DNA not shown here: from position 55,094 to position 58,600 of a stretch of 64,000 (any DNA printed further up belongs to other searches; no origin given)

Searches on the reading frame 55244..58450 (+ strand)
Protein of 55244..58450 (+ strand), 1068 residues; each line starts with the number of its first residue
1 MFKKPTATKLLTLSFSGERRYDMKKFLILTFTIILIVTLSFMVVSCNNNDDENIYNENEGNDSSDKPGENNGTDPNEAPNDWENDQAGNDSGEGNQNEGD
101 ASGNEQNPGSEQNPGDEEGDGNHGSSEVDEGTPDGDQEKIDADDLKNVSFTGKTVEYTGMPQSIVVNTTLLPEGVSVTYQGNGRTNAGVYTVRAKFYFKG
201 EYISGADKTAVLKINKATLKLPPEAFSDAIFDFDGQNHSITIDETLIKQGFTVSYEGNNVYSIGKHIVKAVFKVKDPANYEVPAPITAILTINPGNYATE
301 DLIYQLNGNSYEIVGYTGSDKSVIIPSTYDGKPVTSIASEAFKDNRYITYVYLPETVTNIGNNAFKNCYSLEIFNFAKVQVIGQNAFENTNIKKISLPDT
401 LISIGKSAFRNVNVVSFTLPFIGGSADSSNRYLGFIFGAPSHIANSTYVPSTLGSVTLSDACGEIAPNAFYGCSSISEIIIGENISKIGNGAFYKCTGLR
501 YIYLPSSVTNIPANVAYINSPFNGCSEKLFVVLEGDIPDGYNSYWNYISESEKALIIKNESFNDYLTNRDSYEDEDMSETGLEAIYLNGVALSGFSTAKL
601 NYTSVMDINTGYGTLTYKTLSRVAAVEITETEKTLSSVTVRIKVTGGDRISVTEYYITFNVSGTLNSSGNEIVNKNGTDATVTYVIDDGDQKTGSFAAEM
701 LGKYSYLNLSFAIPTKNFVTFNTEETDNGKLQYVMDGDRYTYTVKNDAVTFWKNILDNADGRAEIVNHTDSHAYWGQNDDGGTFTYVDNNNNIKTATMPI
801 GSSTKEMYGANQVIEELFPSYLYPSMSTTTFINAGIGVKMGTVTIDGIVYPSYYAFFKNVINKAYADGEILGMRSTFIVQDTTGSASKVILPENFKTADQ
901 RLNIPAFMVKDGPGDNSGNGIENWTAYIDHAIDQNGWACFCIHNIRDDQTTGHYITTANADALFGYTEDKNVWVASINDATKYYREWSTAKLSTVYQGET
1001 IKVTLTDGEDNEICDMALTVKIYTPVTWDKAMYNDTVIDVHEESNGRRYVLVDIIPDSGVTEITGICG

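Call 84: search_protein_families(library=pfam, proteins=[window:55244-58450:+], max_evalue=0.00001)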
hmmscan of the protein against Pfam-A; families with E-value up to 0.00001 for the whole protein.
window:55244-58450:+ (1068 aa): 1 family
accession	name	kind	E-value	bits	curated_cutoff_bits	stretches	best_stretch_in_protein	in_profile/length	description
PF13306.12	LRR_5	-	1.1e-33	116.2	27.7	2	333-420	21-109/127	BspA type Leucine rich repeat region (6 copies)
